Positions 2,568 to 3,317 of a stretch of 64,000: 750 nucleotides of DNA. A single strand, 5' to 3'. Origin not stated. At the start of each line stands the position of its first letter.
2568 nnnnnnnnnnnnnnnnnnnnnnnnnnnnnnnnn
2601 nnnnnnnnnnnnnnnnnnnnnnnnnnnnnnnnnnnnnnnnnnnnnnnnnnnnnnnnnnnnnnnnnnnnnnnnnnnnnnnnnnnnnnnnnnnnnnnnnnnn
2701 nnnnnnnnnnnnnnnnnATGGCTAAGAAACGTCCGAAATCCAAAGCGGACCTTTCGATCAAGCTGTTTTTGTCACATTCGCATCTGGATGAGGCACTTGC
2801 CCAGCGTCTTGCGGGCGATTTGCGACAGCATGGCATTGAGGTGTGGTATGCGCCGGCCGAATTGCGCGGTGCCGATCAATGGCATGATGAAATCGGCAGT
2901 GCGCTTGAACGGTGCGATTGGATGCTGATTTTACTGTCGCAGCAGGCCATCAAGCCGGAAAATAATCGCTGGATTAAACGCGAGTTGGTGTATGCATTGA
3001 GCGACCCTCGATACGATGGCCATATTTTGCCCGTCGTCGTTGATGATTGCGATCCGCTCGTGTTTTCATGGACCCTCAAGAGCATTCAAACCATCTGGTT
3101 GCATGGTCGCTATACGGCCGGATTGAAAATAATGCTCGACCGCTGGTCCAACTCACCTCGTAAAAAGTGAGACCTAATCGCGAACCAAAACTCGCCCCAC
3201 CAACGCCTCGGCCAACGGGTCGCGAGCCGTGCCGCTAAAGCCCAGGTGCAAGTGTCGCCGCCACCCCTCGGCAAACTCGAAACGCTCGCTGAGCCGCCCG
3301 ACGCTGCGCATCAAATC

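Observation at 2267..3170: Tandem, overlapping TIR-only genes on an AT-richer islet between housekeeping genes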

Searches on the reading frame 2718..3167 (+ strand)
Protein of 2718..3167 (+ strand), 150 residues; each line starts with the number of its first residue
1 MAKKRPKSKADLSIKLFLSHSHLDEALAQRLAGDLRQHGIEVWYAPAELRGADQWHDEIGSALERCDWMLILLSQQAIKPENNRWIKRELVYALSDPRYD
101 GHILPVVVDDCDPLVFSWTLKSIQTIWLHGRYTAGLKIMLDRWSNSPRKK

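Call 4: search_protein_families(library=pfam, proteins=[window:2718-3167:+], max_evalue=1)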
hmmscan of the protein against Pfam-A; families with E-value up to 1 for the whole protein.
window:2718-3167:+ (150 aa): 3 families
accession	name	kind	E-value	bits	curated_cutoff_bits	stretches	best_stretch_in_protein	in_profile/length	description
PF13676.11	TIR_2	-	2.4e-21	76.9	28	1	17-136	2-118/122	TIR domain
PF01582.25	TIR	-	0.0038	17.5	21.3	1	19-96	9-83/179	TIR domain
PF08937.16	ThsB_TIR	-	0.2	12.5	21.2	1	52-108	45-95/100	Thoeris protein ThsB, TIR-like domain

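Call 5: search_protein_families(library=padloc, proteins=[window:2718-3167:+], max_evalue=1)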
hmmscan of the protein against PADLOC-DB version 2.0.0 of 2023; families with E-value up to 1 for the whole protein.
window:2718-3167:+ (150 aa): 13 families
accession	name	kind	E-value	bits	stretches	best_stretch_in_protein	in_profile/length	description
PDLC02421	Aga_TIR-PNTD1-PNTD2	-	2.8e-10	37.9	1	15-141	5-130/430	Class I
PDLC05062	PDC-S66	-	9.6e-10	36.4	1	7-90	142-223/282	-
PDLC02403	Aga_TIR-PNTD1-PNTD2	-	1.1e-09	35.9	1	16-142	5-130/443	Class I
PDLC02012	SAVED5--SAVED_TIR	-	6.7e-09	33.3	1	5-102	5-99/404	-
PDLC00419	ThsB1|ThsB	-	7.4e-07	27.1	1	11-100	25-115/165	TIR-like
PDLC00430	ThsB1|ThsB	-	4.3e-05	21.2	1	13-42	64-94/269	TIR-like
PDLC00436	ThsB1|ThsB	-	8.1e-05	20.2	1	6-44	28-66/183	TIR-like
PDLC00417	ThsB1|ThsB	-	0.00038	18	1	13-101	166-252/303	TIR-like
PDLC00420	ThsB1|ThsB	-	0.00078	16.7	1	15-112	3-102/319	TIR-like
PDLC02416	Aga_REase-TIR-PNTD1-PNTD2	-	0.0036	14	1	16-76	158-219/572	Class I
PDLC02400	Aga_TIR-PNTD1-PNTD2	-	0.013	11.8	1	14-82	188-256/639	Class I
PDLC00435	ThsB1|ThsB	-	0.019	12.6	1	14-43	65-94/281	TIR-like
PDLC03957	bSEFIR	-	0.061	11.1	1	13-58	38-86/412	-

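Call 6: search_protein_families(library=ncbifam, proteins=[window:2718-3167:+], max_evalue=1)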
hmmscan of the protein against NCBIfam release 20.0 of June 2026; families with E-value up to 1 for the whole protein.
window:2718-3167:+ (150 aa): 2 families
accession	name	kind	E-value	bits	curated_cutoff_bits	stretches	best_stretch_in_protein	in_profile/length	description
NF042941.1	Retron_TIR_antiphage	equivalog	8.3e-06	24.8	600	1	14-113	340-438/464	TIR domain-containing anti-phage reverse transcriptase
NF058526.1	Thoeris_type3_ThcB4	equivalog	0.0053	15.6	220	1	15-95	129-207/375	Thoeris type III anti-phage system protein ThcB4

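Call 10: find_encoding_contigs(protein=window:2718-3167:+, flank=10000, max_places=10)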
Protein window:2718-3167:+ (150 aa): 5 contigs read that carry it; 3 places shown.
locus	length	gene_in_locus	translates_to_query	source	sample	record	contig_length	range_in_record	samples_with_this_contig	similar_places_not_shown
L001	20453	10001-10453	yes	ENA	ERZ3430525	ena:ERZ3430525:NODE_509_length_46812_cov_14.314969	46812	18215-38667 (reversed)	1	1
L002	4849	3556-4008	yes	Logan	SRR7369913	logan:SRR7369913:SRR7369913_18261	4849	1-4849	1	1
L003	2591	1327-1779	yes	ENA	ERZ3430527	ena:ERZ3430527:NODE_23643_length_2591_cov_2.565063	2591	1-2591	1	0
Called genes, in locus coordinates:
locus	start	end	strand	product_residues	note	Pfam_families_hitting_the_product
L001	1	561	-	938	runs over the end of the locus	PF04151:PPC (weak)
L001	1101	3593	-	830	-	PF02368:Big_2 (weak), PF07583:PSCyt2, PF07587:PSD1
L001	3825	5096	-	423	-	PF07394:DUF1501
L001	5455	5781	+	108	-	PF07467:BLIP (faint)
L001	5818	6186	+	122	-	-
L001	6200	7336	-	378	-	PF04055:Radical_SAM (faint), PF04551:GcpE, PF26540:GcpE_C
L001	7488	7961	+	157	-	PF00588:SpoU_methylase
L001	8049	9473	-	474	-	PF01134:GIDA, PF07992:Pyr_redox_2, PF12831:FAD_oxidored, PF13450:NAD_binding_8 (faint), PF13738:Pyr_redox_3 (faint), PF00070:Pyr_redox, PF02852:Pyr_redox_dim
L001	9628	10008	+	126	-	PF08937:ThsB_TIR (weak), PF13676:TIR_2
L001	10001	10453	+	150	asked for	PF13676:TIR_2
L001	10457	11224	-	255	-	PF02585:PIG-L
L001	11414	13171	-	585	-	PF01019:G_glu_transpept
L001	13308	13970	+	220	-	PF03737:RraA-like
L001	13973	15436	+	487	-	PF07364:DUF1485, PF07171:MlrC_C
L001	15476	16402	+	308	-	PF00135:COesterase (faint), PF20434:BD-FAE, PF07859:Abhydrolase_3, PF00326:Peptidase_S9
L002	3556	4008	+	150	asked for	PF13676:TIR_2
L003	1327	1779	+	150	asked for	PF13676:TIR_2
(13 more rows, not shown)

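Call 16: find_homologous_proteins(query=window:2718-3167:+)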
Query window:2718-3167:+ (150 aa): 15 proteins with E <= 0.001 among 52 candidates.
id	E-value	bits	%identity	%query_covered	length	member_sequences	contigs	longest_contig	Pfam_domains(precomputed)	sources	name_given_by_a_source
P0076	2.2e-97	341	99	100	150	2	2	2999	PF13676.12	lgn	-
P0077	7.1e-67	242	75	97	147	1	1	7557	PF13676.12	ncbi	-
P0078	3.9e-34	135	48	90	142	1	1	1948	PF13676.12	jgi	jgi:hypothetical protein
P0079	6.7e-33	131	48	87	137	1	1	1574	PF01582.26,PF13676.12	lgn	-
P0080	1.6e-32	130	48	89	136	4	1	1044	PF13676.12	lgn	-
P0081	1.9e-32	130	45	92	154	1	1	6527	PF13676.12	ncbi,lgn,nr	ncbi:MAG TPA: toll/interleukin-1 receptor domain-containing protein [Planctomycetota bacterium]|nr:t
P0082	9.5e-32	128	45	95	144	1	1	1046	PF01582.26,PF13676.12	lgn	-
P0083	1.3e-30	124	48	76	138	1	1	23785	PF01582.26,PF13676.12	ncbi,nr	ncbi:MAG: toll/interleukin-1 receptor domain-containing protein [Phycisphaeraceae bacterium]|nr:toll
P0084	1.4e-30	124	45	94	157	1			PF01582.26,PF13676.12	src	-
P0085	1.5e-29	120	50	75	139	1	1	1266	PF01582.26,PF13676.12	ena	-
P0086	5.5e-29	119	46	86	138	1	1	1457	PF01582.26,PF13676.12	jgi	jgi:hypothetical protein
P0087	2.5e-28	116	44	89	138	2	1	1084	PF01582.26,PF13676.12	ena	-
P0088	1.2e-27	114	44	86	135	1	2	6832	PF13676.12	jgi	jgi:hypothetical protein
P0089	2.0e-27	113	44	87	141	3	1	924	PF01582.26,PF13676.12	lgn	-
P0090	4.5e-27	112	43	91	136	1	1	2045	PF01582.26,PF13676.12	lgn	-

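Call 19: find_related_loci(query=A2, collection=genome_contigs, flank=6000)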
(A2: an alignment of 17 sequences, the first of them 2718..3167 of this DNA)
Query A2 (150 aa) in genome_contigs; peptide patterns used: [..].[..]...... (x = any residue, [..] = any of these).
392 stretches matched a pattern; 360 encode a relative of the query (tblastn E <= 1e-3); the best 80 are kept; 80 distinct loci.
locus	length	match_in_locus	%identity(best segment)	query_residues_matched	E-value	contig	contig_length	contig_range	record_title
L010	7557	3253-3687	75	1-146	2e-70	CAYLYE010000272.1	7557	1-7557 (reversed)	MAG TPA_asm: uncultured Planctomycetaceae bacterium isolate SRP292972_co1_127 genome assembly, contig: NODE_3968_length_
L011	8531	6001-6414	45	3-143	5e-42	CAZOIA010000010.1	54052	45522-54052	MAG TPA_asm: uncultured Planctomycetales bacterium isolate binchicken_co262_338 genome assembly, contig: NODE_443_length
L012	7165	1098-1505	45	7-143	1e-39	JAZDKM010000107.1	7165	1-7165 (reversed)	MAG: Planctomycetota bacterium isolate MEGAHIT-group-0.533 k141_7626881, whole genome shotgun sequence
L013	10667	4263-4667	47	6-143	3e-39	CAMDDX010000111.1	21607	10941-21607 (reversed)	MAG: Planctomyces sp. SH-PL62 isolate MaH-04nov19-298 genome assembly, contig: MaH-04nov19-C6074, whole genome shotgun s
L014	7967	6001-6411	45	10-149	3e-38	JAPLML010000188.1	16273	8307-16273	MAG: Planctomycetota bacterium isolate LacPavin_0920_SED3_MAG_68_11 LacPavin_0920_SED3_scaffold_1373284, whole genome sh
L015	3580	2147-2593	43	1-143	2e-38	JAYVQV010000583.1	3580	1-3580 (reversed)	MAG: Limisphaerales bacterium isolate GL72_UP_metabinner_105_sub GL72_UP_metabinner_105_sub_582, whole genome shotgun se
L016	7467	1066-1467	46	9-145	2e-38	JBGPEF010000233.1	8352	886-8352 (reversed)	MAG: Tepidisphaeraceae bacterium isolate OBJ_0618_7090110_97 k141_2594177_length_8352_cov_11.0000, whole genome shotgun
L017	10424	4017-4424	48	4-143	3e-38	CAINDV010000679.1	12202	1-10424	MAG: uncultured Verrucomicrobia bacterium isolate Loclat_bin-20771 genome assembly, contig: bin-20771:0679/1379, whole g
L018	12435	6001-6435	42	1-149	6e-38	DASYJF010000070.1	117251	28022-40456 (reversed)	MAG TPA_asm: Thermoanaerobaculia bacterium isolate SMAG_U4288 k141_2219785, whole genome shotgun sequence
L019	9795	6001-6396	47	10-144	8e-38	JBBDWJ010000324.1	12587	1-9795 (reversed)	MAG: Bryobacterales bacterium isolate LejiaD_62_10 Lejia_D_7808_length_12587_cov_5, whole genome shotgun sequence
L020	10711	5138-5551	43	5-143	2e-37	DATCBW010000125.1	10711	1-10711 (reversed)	MAG TPA_asm: Verrucomicrobiia bacterium isolate SMAG_U7683 k141_282975, whole genome shotgun sequence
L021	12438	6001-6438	43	1-150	3e-37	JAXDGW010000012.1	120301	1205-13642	MAG: Thermoanaerobaculia bacterium isolate BP_51 scaffold_383872, whole genome shotgun sequence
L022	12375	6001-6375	45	2-136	3e-37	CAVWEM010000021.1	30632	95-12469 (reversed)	MAG: uncultured Gammaproteobacteria bacterium isolate MFD01476.bin.2.76 genome assembly, contig: contig_62200, whole gen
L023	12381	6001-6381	46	15-144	1e-37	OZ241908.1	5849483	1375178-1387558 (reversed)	MAG: Candidatus Azotimanducaceae bacterium isolate 16e1fe49-7b92-4528-a68f-5a19ecc53174 genome assembly, chromosome: 1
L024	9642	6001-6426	44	2-144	3e-37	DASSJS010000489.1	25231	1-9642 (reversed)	MAG TPA_asm: Longimicrobium sp. isolate SMAG_U1121 k141_1381758, whole genome shotgun sequence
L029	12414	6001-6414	43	1-143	1e-36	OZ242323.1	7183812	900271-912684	MAG: Vicinamibacterales bacterium isolate 8c3855b2-ceca-4187-9ff2-440907630a03 genome assembly, chromosome: 1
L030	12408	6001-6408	42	6-144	2e-36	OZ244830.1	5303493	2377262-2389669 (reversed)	MAG: Candidatus Azophilus sp. isolate 1f4708c2-4886-4a85-b405-f8de5ef5afd3 genome assembly, chromosome: 1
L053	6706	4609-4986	47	15-143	2e-35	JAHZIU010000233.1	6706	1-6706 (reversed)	MAG: Betaproteobacteria bacterium isolate P_S1_bin.11 k141_518279, whole genome shotgun sequence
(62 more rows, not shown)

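Call 24: search_solved_structures(query=A2, max_evalue=0.01, show_alignments=4)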
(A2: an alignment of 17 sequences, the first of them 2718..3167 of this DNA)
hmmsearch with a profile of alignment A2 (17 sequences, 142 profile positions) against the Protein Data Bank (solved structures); distinct sequences matched with E-value up to 0.01: 41.
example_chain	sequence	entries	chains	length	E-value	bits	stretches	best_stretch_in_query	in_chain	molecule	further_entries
7uwg_A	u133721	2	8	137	1.7e-14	56.8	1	9-125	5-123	Molecular chaperone Tir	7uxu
8g83_A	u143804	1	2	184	3.4e-14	55.8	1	9-125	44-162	NAD(+) hydrolase AbTIR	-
7uxr_A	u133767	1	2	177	1e-12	51.1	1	9-123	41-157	TIR domain protein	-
3h16_A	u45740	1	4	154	2.2e-12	50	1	7-125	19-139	TIR protein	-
9mud_K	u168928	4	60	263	9.1e-10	41.5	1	11-104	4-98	Cat1 (CRISPR associated TIR 1) pentagonal filament | Cat1 (CRISPR associated TIR 1) pentagonal filament assembly | Cat1 (CRISPR-associated TIR 1)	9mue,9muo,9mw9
4c7m_A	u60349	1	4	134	6.6e-09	38.7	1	9-114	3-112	Toll/interleukin-1 receptor domain-containing protein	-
4lzp_B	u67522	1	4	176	7.6e-09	38.5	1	6-113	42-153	Putative uncharacterized protein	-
4lqc_A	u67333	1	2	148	6.6e-08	35.5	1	7-125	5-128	TcpB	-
6wt6_A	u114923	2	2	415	1e-07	34.9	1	10-128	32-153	Metazoan TIR-STING fusion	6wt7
8j8h_B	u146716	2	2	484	1.3e-06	31.3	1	6-138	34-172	TIR domain-containing protein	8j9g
8z92_E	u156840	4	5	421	2.3e-06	30.5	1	9-138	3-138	TIR domain-containing protein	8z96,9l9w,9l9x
8u7b_B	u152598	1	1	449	2.6e-06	30.3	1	9-138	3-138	TIR domain-containing protein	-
8ifk_A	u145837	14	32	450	2.6e-06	30.3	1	9-138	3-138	TIR domain-containing protein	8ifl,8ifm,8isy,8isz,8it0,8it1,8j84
7ylf_A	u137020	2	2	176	3.9e-06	29.7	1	3-88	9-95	Toll-like receptor 15 | Toll-like receptor 2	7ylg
7jlv_A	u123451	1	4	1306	7.5e-06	28.8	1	6-101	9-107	Disease resistance protein Roq1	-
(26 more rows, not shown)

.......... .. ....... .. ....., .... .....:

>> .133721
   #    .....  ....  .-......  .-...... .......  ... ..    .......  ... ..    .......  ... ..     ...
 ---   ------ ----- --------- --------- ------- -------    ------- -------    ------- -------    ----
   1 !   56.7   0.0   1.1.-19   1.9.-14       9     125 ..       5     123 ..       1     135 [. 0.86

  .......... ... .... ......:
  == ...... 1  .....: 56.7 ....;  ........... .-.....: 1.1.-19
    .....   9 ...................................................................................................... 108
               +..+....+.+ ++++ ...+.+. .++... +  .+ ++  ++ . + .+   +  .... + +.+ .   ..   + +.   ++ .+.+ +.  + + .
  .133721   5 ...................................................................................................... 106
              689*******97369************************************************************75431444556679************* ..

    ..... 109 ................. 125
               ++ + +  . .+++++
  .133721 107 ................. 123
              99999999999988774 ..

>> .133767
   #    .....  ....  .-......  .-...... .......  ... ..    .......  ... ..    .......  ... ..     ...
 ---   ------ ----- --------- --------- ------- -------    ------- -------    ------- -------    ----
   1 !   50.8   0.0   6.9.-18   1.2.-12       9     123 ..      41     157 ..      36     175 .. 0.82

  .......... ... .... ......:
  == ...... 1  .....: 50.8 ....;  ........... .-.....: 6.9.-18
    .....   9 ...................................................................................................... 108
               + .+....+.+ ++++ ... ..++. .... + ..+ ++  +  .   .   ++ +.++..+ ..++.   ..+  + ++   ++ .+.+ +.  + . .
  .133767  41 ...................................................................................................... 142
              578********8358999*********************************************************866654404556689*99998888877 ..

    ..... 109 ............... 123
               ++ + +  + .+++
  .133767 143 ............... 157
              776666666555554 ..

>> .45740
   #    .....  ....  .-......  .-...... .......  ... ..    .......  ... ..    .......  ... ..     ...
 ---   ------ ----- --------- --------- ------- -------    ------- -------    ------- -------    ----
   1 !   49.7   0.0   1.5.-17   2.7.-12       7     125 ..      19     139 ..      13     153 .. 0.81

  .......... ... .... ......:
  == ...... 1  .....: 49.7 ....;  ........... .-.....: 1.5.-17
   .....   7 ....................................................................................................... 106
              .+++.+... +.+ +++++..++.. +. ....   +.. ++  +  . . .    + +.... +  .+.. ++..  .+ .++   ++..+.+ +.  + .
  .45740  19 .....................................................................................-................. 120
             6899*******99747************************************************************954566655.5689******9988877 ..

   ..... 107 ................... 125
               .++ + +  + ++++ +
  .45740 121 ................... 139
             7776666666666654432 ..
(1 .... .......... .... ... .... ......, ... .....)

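Call 37: predict_structure(alignment_id=A3)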
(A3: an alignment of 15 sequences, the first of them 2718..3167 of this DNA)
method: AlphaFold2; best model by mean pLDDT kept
length: 150 residues; sequences in the alignment: 15
mean_pLDDT: 76.1   pTM: 0.70
mean pLDDT of the five models: 76.1, 75.2, 74.6, 73.6, 70.3
residues with pLDDT >= 90: 16; 70-90: 84; 50-70: 45; < 50: 5
segments of 3 or more residues with pLDDT < 50: none
pLDDT, mean of each block of 10 residues (from residue 1): 50 82 86 92 68 63 83 79 73 83 84 65 73 89 72
secondary structure, 60 per line:
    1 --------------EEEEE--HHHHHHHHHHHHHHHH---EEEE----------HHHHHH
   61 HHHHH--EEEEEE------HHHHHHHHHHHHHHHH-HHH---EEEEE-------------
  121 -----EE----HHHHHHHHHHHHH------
elements in order: E15-19 H22-37 E41-44 H55-65 E68-73 H80-95 E103-107 H132-144

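Call 41: fold_search(model_id=the predicted structure, library=pdb)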
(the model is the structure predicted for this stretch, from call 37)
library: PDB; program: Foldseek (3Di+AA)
matches with E <= 10: 1644; with E <= 0.001: 61
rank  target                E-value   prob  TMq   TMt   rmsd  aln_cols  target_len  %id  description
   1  7uxr_A                4.9e-07  1.00  0.67  0.72   3.5       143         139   23  Crystal structure of the BtTir TIR domain (released 2022-09-07)
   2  4c7m_B                4.9e-07  1.00  0.64  0.73   3.5       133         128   22  The crystal structure of TcpB or BtpA TIR domain (released 2013-12-04)
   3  4lqc_B                5.6e-07  1.00  0.66  0.73   3.5       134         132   21  The crystal structures of the Brucella protein TcpB and the TLR adaptor protein TIRAP show structural differences in m (released 2013-12-04)
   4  3h16_A                8.8e-07  1.00  0.69  0.75   3.1       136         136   24  Crystal structure of a bacteria TIR domain, PdTIR from Paracoccus denitrificans (released 2009-06-16)
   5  4lzp_D                1.8e-06  1.00  0.66  0.75   3.4       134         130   21  Structure of the TIR domain of the immunosuppressor BtpA from Brucella (released 2013-11-06)
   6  4lqc_A                1.8e-06  1.00  0.60  0.69   4.2       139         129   19  The crystal structures of the Brucella protein TcpB and the TLR adaptor protein TIRAP show structural differences in m (released 2013-12-04)
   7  3h16_B                2.2e-06  1.00  0.66  0.72   3.5       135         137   25  Crystal structure of a bacteria TIR domain, PdTIR from Paracoccus denitrificans (released 2009-06-16)
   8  4c7m_A                2.8e-06  1.00  0.61  0.68   3.9       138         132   21  The crystal structure of TcpB or BtpA TIR domain (released 2013-12-04)
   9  3h16_D                3.0e-06  1.00  0.65  0.74   3.3       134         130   25  Crystal structure of a bacteria TIR domain, PdTIR from Paracoccus denitrificans (released 2009-06-16)
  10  7uxr_B                3.5e-06  1.00  0.65  0.70   3.7       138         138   25  Crystal structure of the BtTir TIR domain (released 2022-09-07)
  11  3h16_C                3.7e-06  1.00  0.64  0.74   3.4       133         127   25  Crystal structure of a bacteria TIR domain, PdTIR from Paracoccus denitrificans (released 2009-06-16)
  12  4c7m_D                4.2e-06  1.00  0.63  0.74   3.4       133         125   21  The crystal structure of TcpB or BtpA TIR domain (released 2013-12-04)
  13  4lzp_C                8.1e-06  1.00  0.63  0.59   3.7       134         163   22  Structure of the TIR domain of the immunosuppressor BtpA from Brucella (released 2013-11-06)
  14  4lzp_B                9.8e-06  1.00  0.64  0.73   3.6       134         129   22  Structure of the TIR domain of the immunosuppressor BtpA from Brucella (released 2013-11-06)
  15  8g83_B                3.2e-05  1.00  0.64  0.68   4.1       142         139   22  Structure of NAD+ consuming protein Acinetobacter baumannii TIR domain (released 2023-10-11)
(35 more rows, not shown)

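Call 53: search_protein_families(library=pfam, alignment_id=A4, max_evalue=0.00001)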
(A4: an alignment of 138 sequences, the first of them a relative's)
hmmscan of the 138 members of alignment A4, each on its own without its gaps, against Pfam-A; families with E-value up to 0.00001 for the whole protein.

A. member 1, L011:2038-5547:+ (1170 aa): 0 families

B. families by the number of members that match (of 138 scanned): 175 families (the first 25 are shown)
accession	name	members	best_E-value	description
PF00171.27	Aldedh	3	4.4e-141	Aldehyde dehydrogenase family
PF01747.23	ATP-sulfurylase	2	7.9e-97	ATP-sulfurylase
PF14306.12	PUA_2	2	8.6e-56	PUA-like domain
PF02129.25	Peptidase_S15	2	7.6e-54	X-Pro dipeptidyl-peptidase (S15 family)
PF00551.24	Formyl_trans_N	2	2e-46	Formyl transferase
PF06439.18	3keto-disac_hyd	2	6.9e-41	3-keto-disaccharide hydrolase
PF12704.14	MacB_PCD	2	2.5e-39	MacB-like periplasmic core domain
PF02687.27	FtsX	2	1.3e-24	FtsX-like permease C-terminal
PF13549.11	ATP-grasp_5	2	1.9e-11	ATP-grasp domain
PF13401.12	AAA_22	2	1.9e-09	AAA domain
PF00521.26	DNA_topoisoIV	1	8.2e-167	DNA gyrase/topoisomerase IV, subunit A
PF00883.26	Peptidase_M17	1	4.7e-103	Cytosol aminopeptidase family, catalytic domain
PF01314.23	AFOR_C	1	7.7e-98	Aldehyde ferredoxin oxidoreductase, domains 2 & 3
PF07586.16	HXXSHH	1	1.6e-97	Protein of unknown function (DUF1552)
PF07587.16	PSD1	1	3.3e-94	Protein of unknown function (DUF1553)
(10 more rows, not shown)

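Call 54: search_protein_families(library=padloc, alignment_id=A4, max_evalue=0.00001)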
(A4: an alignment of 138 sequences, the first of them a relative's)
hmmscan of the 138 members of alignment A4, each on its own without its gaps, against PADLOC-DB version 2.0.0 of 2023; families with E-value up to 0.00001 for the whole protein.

A. member 1, L011:2038-5547:+ (1170 aa): 0 families

B. families by the number of members that match (of 138 scanned): 131 families (the first 25 are shown)
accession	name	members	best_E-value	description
PDLC04140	mad8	2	8.1e-08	mads_8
PDLC04042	PD-T4-6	1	4.4e-92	-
PDLC04053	PD-T4-6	1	7.1e-87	-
PDLC04061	PD-T4-6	1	8.3e-87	-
PDLC04060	PD-T4-6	1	1.3e-83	-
PDLC04043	PD-T4-6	1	7.1e-80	-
PDLC04039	PD-T4-6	1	8.4e-78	-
PDLC04054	PD-T4-6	1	8.3e-77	-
PDLC04057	PD-T4-6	1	9.3e-76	-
PDLC04041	PD-T4-6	1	1.4e-73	-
PDLC04138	mad6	1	4.2e-72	mads_6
PDLC04047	PD-T4-6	1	1.4e-71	-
PDLC04052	PD-T4-6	1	3.4e-70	-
PDLC02441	BrxA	1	1.9e-67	BrxA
PDLC01088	C3a189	1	8.8e-67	kinase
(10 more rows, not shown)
